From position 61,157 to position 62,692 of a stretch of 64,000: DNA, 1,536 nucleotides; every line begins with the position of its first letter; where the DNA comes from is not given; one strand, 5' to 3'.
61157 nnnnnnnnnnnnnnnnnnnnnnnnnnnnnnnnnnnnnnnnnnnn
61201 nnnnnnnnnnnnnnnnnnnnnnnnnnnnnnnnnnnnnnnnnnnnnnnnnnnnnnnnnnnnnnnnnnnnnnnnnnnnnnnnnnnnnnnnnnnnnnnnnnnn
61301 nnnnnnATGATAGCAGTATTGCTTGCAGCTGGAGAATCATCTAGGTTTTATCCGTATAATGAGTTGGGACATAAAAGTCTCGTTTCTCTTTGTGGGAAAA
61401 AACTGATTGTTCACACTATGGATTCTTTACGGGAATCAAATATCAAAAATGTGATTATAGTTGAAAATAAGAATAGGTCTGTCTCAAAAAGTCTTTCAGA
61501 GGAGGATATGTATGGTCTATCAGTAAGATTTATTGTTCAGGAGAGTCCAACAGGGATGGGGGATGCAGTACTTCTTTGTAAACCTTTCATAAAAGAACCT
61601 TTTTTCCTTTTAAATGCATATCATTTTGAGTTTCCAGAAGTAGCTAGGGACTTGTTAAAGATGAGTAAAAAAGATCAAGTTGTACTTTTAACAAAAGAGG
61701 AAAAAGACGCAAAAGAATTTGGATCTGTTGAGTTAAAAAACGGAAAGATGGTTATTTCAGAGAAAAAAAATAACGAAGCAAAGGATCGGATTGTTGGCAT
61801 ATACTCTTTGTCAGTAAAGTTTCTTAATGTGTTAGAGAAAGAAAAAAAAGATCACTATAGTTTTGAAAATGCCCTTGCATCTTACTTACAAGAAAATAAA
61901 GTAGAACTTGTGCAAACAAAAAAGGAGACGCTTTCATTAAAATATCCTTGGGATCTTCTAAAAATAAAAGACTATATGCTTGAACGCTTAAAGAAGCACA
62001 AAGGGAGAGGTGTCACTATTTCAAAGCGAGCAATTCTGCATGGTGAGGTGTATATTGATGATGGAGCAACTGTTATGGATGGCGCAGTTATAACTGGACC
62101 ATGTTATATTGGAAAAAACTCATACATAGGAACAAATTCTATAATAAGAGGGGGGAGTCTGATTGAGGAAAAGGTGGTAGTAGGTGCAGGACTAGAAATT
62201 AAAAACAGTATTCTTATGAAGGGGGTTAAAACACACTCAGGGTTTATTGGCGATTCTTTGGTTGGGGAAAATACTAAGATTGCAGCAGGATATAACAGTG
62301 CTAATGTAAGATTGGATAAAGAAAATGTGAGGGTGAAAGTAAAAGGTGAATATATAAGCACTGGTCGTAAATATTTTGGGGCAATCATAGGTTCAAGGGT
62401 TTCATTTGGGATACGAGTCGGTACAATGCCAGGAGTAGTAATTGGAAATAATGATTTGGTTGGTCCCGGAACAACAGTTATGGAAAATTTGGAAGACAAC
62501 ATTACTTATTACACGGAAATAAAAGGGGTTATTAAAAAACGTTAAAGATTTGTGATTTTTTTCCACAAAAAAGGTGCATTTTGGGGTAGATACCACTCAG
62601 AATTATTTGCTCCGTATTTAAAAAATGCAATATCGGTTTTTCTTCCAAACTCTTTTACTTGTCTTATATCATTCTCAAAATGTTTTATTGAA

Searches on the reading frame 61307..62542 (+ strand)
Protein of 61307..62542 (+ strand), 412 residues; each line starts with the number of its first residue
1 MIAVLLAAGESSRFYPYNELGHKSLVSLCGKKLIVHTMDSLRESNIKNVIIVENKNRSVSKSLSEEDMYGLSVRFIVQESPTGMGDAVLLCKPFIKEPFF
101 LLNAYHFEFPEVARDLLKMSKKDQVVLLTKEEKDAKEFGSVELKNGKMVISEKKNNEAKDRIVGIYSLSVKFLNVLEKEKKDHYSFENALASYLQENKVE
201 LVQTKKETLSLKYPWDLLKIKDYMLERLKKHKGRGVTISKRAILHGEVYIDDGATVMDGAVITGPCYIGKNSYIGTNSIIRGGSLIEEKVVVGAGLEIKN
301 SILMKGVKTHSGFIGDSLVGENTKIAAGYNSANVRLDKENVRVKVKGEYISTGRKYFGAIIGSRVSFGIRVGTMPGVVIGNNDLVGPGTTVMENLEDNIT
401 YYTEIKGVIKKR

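Call 10: search_protein_families(library=pfam, proteins=[window:61307-62542:+], max_evalue=0.0001)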
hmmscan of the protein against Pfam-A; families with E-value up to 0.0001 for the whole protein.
window:61307-62542:+ (412 aa): 5 families
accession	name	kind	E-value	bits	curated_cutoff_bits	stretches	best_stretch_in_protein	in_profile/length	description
PF00483.29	NTP_transferase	-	1.8e-18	67.5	21.2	1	3-204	2-220/245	Nucleotidyl transferase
PF00132.30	Hexapep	-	5.8e-14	51.5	27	1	266-299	2-35/36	Bacterial transferase hexapeptide (six repeats)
PF25084.1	LbH_EIF2B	-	4.1e-11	43.3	54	1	231-313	5-85/105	EIF2B subunit epsilon LbH domain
PF12804.13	NTP_transf_3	-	4.9e-09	37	27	1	3-89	1-77/160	MobA-like NTP transferase domain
PF14602.12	Hexapep_2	-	1.3e-05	25.2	27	0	268-296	4-30/34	Hexapeptide repeat of succinyl-transferase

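Call 16: search_protein_families(library=ncbifam, proteins=[window:61307-62542:+], max_evalue=0.00001)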
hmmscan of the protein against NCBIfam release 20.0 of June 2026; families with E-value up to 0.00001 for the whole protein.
window:61307-62542:+ (412 aa): 34 families (the best 25 are shown)
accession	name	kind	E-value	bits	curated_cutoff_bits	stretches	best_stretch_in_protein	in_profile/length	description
TIGR03992.1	Arch_glmU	subfamily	6.4e-87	292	292.1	1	1-391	1-393/393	bifunctional sugar-1-phosphate nucleotidylyltransferase/acetyltransferase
NF041173.1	Sug_nt_acttase_Thmprot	equivalog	7.3e-67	226.1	600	1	1-397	1-399/405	bifunctional sugar-1-phosphate nucleotidylyltransferase/acetyltransferase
TIGR01208.1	rmlA_long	equivalog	9.6e-32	110.2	320.25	1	3-330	2-336/353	glucose-1-phosphate thymidylyltransferase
TIGR01173.1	glmU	equivalog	8.4e-27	94.1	366.85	2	2-281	2-296/452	bifunctional UDP-N-acetylglucosamine diphosphorylase/glucosamine-1-phosphate N-acetyltransferase GlmU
TIGR03991.1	alt_bact_glmU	hypoth_equivalog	1.8e-23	83.5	225.3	1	169-381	120-334/394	UDP-N-acetylglucosamine diphosphorylase/glucosamine-1-phosphate N-acetyltransferase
NF010933.0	PRK14353.1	equivalog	4.1e-21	75.1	505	2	233-397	272-419/453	bifunctional UDP-N-acetylglucosamine diphosphorylase/glucosamine-1-phosphate N-acetyltransferase GlmU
NF010936.0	PRK14356.1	equivalog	1.1e-20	74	666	2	3-281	8-297/456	bifunctional UDP-N-acetylglucosamine diphosphorylase/glucosamine-1-phosphate N-acetyltransferase GlmU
NF010934.1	PRK14354.1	equivalog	4.5e-19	68.3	450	2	3-281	2-296/447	bifunctional UDP-N-acetylglucosamine diphosphorylase/glucosamine-1-phosphate N-acetyltransferase GlmU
NF052502.1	man1P_GTase_Rv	exception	3.9e-18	65.4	440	1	3-329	3-328/352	mannose-1-phosphate guanylyltransferase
NF006986.0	PRK09451.1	equivalog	1.6e-17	63.5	725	2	233-405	287-441/456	bifunctional UDP-N-acetylglucosamine diphosphorylase/glucosamine-1-phosphate N-acetyltransferase GlmU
NF010932.0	PRK14352.1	equivalog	4.7e-16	58.5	611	2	247-389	308-442/488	bifunctional UDP-N-acetylglucosamine diphosphorylase/glucosamine-1-phosphate N-acetyltransferase GlmU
NF041313.1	UDPGP_AglF_Halo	equivalog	7.2e-16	58.3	400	1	1-217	1-227/234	UTP--glucose-1-phosphate uridylyltransferase AglF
NF010940.0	PRK14360.1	equivalog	2.2e-15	56.2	602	2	4-284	5-299/452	bifunctional UDP-N-acetylglucosamine diphosphorylase/glucosamine-1-phosphate N-acetyltransferase GlmU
NF010939.0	PRK14359.1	equivalog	3.6e-15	55.5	592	1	4-397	6-406/430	bifunctional UDP-N-acetylglucosamine diphosphorylase/glucosamine-1-phosphate N-acetyltransferase GlmU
NF010937.0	PRK14357.1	equivalog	9.6e-15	54.4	658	2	1-279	1-287/448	bifunctional UDP-N-acetylglucosamine diphosphorylase/glucosamine-1-phosphate N-acetyltransferase GlmU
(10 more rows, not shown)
